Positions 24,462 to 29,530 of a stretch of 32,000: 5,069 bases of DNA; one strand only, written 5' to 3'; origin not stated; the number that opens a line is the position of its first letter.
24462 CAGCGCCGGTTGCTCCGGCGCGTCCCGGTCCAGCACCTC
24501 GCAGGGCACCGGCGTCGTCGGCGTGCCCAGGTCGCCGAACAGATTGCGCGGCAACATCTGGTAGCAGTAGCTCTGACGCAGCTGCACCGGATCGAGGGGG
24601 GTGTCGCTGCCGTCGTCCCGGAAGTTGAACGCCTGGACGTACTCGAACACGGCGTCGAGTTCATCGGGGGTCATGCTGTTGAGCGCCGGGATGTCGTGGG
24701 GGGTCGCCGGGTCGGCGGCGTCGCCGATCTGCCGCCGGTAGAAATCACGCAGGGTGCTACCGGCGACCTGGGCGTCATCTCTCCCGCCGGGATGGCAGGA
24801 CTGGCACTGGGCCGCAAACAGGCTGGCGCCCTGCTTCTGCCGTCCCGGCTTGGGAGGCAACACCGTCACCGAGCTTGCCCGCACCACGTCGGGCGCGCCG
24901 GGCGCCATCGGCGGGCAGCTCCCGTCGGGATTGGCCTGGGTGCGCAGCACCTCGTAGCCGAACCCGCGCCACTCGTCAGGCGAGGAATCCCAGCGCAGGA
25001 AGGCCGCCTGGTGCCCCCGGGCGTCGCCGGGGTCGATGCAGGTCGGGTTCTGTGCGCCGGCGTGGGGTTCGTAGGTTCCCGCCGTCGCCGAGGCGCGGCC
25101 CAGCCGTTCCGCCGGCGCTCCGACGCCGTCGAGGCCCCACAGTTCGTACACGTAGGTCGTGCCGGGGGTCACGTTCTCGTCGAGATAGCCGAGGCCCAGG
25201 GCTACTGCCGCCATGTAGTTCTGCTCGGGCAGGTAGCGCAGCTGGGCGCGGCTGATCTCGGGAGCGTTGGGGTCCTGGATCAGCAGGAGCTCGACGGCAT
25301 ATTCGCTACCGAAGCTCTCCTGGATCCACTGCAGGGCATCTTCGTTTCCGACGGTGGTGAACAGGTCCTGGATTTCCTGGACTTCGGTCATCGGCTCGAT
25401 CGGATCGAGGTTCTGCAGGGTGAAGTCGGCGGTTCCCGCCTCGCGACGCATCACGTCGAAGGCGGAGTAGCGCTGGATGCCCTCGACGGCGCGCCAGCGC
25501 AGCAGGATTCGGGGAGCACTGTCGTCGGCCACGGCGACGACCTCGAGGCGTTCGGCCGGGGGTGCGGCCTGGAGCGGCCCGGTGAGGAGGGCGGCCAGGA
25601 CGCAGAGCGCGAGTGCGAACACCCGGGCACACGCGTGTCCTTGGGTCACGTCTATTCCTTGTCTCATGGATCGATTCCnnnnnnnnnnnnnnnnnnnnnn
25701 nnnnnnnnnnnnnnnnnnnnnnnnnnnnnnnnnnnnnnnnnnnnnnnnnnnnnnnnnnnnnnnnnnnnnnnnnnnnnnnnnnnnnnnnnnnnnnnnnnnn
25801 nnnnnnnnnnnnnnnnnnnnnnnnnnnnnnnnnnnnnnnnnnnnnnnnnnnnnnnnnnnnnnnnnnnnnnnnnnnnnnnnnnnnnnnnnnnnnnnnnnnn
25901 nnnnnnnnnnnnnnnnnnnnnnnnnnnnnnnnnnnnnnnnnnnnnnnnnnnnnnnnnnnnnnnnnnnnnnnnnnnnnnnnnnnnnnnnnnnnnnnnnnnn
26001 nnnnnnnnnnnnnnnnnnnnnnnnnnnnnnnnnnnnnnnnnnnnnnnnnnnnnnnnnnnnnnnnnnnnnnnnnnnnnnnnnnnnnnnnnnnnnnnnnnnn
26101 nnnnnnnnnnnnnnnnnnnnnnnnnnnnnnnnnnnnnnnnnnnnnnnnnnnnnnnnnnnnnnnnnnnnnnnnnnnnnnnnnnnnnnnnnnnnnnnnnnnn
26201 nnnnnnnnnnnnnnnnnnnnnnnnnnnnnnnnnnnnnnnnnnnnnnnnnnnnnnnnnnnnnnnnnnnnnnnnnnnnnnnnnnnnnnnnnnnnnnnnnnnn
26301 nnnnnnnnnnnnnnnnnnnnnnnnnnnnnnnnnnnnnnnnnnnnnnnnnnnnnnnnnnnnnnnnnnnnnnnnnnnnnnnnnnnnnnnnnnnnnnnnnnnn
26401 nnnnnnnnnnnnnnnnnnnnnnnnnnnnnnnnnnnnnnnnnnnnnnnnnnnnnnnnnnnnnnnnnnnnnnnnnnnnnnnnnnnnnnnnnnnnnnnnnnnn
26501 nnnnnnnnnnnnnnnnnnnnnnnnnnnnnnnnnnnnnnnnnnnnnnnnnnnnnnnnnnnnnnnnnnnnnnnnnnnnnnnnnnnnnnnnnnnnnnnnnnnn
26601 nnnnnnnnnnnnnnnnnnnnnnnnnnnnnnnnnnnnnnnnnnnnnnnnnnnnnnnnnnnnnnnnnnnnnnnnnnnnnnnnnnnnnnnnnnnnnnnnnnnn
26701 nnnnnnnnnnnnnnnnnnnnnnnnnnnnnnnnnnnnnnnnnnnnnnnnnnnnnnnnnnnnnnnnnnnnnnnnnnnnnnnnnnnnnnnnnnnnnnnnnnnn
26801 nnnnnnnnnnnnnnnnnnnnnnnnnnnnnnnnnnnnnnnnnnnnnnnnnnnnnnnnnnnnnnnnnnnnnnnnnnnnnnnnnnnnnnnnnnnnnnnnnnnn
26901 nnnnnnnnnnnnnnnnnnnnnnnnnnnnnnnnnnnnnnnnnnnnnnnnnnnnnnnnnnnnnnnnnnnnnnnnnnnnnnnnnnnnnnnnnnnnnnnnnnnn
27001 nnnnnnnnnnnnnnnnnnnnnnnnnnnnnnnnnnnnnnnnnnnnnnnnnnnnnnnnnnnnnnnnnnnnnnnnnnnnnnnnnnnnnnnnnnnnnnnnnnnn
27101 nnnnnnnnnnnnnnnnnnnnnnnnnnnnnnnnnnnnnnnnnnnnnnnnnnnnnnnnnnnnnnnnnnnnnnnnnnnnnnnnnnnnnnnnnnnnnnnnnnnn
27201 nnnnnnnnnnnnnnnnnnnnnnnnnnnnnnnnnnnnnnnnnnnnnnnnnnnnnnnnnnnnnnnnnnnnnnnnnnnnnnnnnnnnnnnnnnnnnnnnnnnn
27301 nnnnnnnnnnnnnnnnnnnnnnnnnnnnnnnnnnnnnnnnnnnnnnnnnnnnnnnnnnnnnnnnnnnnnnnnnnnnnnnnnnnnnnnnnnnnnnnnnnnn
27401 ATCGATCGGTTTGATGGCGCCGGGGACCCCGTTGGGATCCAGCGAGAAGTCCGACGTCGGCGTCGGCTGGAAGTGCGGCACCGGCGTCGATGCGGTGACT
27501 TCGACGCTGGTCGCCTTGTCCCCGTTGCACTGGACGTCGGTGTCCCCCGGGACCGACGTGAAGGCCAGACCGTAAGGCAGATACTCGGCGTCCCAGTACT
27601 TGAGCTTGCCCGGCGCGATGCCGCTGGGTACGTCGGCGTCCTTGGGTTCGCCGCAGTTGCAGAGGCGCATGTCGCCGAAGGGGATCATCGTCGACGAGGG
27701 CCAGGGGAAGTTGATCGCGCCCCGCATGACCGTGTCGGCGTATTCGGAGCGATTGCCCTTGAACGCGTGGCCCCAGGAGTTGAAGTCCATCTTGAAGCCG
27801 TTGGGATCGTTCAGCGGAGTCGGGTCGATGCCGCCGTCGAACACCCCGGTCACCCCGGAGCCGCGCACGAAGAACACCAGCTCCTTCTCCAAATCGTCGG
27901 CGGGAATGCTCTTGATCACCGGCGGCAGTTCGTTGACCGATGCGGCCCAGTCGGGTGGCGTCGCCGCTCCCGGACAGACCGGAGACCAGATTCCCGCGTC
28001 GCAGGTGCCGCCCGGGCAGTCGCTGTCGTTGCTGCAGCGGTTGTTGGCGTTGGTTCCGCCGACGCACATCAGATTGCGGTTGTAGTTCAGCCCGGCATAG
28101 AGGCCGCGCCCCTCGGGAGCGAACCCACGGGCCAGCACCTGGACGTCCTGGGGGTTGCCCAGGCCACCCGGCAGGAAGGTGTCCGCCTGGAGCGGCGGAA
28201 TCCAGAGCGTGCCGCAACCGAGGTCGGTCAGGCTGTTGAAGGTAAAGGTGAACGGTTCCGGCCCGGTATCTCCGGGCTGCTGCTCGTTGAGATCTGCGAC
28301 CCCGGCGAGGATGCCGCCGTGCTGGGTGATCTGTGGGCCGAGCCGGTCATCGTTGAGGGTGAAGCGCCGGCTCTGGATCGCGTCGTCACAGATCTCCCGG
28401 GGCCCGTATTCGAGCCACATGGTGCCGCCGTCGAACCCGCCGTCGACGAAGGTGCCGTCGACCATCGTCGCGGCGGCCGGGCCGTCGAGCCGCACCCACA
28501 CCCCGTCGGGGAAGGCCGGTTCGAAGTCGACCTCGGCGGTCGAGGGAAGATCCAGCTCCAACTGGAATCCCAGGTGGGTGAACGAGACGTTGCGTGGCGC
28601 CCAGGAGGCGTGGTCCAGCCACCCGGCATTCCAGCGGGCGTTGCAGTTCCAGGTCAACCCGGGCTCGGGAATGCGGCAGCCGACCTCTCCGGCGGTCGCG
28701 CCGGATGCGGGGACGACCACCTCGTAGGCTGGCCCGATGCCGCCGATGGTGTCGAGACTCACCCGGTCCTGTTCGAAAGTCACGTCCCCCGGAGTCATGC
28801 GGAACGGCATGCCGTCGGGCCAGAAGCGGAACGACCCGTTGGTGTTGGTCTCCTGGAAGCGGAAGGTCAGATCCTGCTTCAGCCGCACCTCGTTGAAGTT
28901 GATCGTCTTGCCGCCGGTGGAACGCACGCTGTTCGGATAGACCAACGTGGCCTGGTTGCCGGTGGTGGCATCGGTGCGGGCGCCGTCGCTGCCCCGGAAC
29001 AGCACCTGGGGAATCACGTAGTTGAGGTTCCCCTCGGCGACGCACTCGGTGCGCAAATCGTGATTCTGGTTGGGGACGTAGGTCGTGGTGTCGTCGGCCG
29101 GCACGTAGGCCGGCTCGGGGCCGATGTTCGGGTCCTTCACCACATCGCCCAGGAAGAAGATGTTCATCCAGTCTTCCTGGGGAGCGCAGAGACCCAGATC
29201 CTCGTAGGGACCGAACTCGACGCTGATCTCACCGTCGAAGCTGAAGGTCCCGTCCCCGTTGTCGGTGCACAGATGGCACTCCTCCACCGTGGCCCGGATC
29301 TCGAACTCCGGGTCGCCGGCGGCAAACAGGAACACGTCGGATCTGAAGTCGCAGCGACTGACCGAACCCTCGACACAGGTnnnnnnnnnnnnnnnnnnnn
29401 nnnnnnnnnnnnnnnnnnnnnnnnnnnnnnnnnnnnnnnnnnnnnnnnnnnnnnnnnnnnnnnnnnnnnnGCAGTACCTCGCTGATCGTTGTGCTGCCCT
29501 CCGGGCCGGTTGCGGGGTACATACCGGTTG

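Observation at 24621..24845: Single class-I cytochrome c module embedded in the middle of a 918-aa Fn3-like secreted protein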

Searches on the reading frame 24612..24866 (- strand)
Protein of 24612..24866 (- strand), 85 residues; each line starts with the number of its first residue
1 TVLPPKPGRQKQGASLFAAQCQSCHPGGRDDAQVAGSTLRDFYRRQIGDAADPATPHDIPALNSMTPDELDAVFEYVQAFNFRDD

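Call 42: search_solved_structures(query=A2, max_evalue=1, show_alignments=5)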
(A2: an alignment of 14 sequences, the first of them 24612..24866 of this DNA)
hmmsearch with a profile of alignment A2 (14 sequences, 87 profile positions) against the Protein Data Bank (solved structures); distinct sequences matched with E-value up to 1: 192 (the best 60 are shown).
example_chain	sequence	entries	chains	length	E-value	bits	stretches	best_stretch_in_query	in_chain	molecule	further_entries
7rh5_O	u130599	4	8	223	2e-08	38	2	8-81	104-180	Cytochrome bc1 complex cytochrome c subunit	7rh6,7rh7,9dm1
6hwh_M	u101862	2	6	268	2.6e-08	37.6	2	8-81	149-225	Cytochrome bc1 complex cytochrome c subunit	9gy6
8ovc_O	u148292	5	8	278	2.8e-08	37.5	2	8-81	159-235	Cytochrome bc1 complex cytochrome c subunit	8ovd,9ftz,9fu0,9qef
6adq_C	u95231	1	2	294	3.3e-08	37.2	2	8-81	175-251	Cytochrome bc1 complex cytochrome c subunit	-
6xkx_p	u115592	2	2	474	2.2e-07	34.6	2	9-28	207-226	Cbb3-type cytochrome c oxidase subunit CcoP,Cytochrome c-type cyt cy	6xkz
1kib_A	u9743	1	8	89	1.7e-06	31.8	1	8-46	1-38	cytochrome c6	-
4h0k_A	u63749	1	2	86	1.7e-06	31.7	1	11-79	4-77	Cytochrome c6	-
4eif_A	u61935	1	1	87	1.8e-06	31.7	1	11-81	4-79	Cytochrome c6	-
4gyd_A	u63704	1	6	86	2e-06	31.5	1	11-79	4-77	Cytochrome c6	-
2v08_A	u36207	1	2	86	2.9e-06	31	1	11-79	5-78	CYTOCHROME C6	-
4h0j_A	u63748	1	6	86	3e-06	30.9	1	11-79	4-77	Cytochrome c6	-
1f1f_A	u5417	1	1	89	3.2e-06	30.9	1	8-44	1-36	CYTOCHROME C6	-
1c6o_A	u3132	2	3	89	4.8e-06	30.3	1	11-49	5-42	CYTOCHROME C6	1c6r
8smr_G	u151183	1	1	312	6.2e-06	30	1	9-28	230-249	Cbb3-type cytochrome c oxidase subunit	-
4eie_A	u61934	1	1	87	6.9e-06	29.8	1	11-81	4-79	Cytochrome c6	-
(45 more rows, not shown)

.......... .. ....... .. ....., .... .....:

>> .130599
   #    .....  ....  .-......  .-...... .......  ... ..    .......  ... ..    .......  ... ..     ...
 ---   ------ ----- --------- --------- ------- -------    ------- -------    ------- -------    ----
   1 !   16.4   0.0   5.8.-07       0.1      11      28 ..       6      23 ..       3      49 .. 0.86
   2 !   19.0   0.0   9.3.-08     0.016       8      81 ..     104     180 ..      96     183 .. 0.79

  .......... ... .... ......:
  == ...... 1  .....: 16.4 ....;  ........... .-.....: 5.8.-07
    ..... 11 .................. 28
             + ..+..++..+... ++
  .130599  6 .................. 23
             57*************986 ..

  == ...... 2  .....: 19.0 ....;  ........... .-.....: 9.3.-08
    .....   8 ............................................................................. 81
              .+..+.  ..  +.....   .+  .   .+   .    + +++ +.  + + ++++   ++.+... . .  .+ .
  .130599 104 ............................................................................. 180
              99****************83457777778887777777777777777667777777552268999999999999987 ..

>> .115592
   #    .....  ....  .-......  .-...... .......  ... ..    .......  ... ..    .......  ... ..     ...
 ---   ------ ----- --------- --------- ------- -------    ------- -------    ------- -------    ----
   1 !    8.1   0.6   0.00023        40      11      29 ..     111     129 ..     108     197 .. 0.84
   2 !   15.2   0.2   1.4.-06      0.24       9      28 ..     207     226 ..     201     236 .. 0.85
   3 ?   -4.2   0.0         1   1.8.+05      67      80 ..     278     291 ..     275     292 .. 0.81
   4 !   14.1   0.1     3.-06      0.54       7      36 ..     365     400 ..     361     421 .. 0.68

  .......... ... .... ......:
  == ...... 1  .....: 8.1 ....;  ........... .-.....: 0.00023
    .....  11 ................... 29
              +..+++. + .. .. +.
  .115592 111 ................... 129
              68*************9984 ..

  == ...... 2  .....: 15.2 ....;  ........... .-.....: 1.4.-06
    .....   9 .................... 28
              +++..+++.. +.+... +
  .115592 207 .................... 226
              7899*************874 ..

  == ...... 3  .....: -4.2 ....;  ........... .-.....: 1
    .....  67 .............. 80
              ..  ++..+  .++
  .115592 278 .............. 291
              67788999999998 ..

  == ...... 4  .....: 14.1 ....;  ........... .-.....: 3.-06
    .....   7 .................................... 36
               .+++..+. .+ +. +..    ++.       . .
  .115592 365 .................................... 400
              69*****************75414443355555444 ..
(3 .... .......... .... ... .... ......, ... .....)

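Call 49: predict_structure(alignment_id=A2)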
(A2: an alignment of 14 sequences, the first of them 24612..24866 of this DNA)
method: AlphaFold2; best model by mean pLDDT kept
length: 85 residues; sequences in the alignment: 14
mean_pLDDT: 82.5   pTM: 0.73
mean pLDDT of the five models: 82.5, 81.2, 79.9, 77.6, 76.3
residues with pLDDT >= 90: 35; 70-90: 34; 50-70: 12; < 50: 4
segments of 3 or more residues with pLDDT < 50: 83-85
pLDDT, mean of each block of 10 residues (from residue 1): 70 94 91 89 79 76 90 88 49
secondary structure, 60 per line:
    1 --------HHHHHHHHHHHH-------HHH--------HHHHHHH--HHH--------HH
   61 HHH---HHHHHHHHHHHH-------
elements in order: H9-20 H39-45 H59-63 H67-78

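Call 52: fold_search(model_id=the predicted structure, library=pdb)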
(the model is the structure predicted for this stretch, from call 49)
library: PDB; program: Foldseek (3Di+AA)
matches with E <= 10: 65; with E <= 0.001: 0
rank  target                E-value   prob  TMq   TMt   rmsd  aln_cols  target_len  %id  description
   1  1ls9                  2.4e-01  0.93  0.52  0.49   5.0        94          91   21  Structure of the Cytochrome c6 from the Green Alga Cladophora glomerata (released 2002-12-25)
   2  1gdv                  2.9e-01  0.95  0.52  0.52   4.0        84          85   19  CRYSTAL STRUCTURE OF CYTOCHROME C6 FROM RED ALGA PORPHYRA YEZOENSIS AT 1.57 A RESOLUTION (released 2001-04-06)
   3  9krd_C                3.0e-01  0.85  0.45  0.43   7.2        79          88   25  CRYSTAL STRUCTURE OF REDUCED CYTOCHROME C6 FROM SYNECHOCOCCUS ELONGATUS PCC 7942 (released 2025-01-29)
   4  8qj6                  3.2e-01  0.97  0.52  0.65   3.6        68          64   26  Crystal structure of cytochrome domain 1 from PgcA (released 2024-11-06)
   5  8xr6_V                4.0e-01  0.91  0.52  0.35   5.5       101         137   16  Cryo-EM structure of cryptophyte photosystem II (released 2024-06-19)
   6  8yts_A                4.2e-01  0.99  0.63  0.64   2.9        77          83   16  The structure of the cytochrome c546/556 from Thioalkalivibrio paradoxus with unusual UV-Vis spectral features at atom (released 2024-04-24)
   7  8eqm_V                4.2e-01  0.85  0.52  0.37   5.4        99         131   17  Structure of a dimeric photosystem II complex acclimated to far-red light (released 2022-12-28)
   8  6tr1_E                4.2e-01  0.84  0.48  0.48   4.6        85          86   24  Native cytochrome c6 from Thermosynechococcus elongatus in space group H3 (released 2019-12-25)
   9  1e2r_A                4.7e-01  0.87  0.52  0.11   4.6        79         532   18  CYTOCHROME CD1 NITRITE REDUCTASE, REDUCED AND CYANIDE BOUND (released 2000-05-30)
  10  9krr_A                5.0e-01  0.82  0.48  0.47   6.5        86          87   20  CRYSTAL STRUCTURE OF REDUCED CYTOCHROME C6 FROM Synechocystis PCC 6803 (released 2025-01-29)
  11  9krr_B                5.3e-01  0.87  0.52  0.52   4.5        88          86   22  CRYSTAL STRUCTURE OF REDUCED CYTOCHROME C6 FROM Synechocystis PCC 6803 (released 2025-01-29)
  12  9krd_D                5.3e-01  0.80  0.47  0.46   6.6        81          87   23  CRYSTAL STRUCTURE OF REDUCED CYTOCHROME C6 FROM SYNECHOCOCCUS ELONGATUS PCC 7942 (released 2025-01-29)
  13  6jlu_V                5.3e-01  0.77  0.49  0.33   5.5        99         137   18  Structure of PSII-FCP supercomplex from a centric diatom Chaetoceros gracilis at 3.02 angstrom resolution (released 2019-07-31)
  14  8qjg_C                5.6e-01  0.90  0.47  0.60   4.4        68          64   18  Crystal structure of cytochrome domain 2 from PgcA (released 2024-11-06)
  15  4yuu_V1               5.6e-01  0.75  0.50  0.35   7.0       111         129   19  Crystal structure of oxygen-evolving photosystem II from a red alga (released 2016-01-20)
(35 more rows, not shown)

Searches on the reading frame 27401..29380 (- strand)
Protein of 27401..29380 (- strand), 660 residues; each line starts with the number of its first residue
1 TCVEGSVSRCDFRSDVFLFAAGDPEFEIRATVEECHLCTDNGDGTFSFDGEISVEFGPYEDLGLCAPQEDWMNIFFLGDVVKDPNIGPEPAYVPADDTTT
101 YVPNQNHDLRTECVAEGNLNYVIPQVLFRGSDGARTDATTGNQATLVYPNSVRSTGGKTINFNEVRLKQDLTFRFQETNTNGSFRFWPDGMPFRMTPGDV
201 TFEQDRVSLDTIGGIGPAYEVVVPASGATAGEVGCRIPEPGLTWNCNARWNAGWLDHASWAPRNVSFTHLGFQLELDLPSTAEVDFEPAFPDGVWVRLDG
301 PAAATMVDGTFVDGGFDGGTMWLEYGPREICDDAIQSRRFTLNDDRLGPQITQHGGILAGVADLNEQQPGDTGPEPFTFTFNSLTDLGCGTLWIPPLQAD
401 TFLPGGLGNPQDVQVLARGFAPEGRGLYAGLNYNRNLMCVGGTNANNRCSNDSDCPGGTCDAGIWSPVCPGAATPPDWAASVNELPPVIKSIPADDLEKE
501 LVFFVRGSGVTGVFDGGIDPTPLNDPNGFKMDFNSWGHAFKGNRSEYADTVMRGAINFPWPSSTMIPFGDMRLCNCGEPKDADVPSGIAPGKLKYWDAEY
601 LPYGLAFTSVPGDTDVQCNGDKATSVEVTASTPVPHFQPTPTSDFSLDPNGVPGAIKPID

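Call 72: search_protein_families(library=pfam, proteins=[window:27401-29380:-], max_evalue=5)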
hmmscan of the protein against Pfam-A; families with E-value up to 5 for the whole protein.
window:27401-29380:- (660 aa): 1 family
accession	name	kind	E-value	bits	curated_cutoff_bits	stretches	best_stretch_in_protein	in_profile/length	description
PF08093.16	Toxin_23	-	1.1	9.9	22.2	0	446-464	6-26/30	Magi 5 toxic peptide family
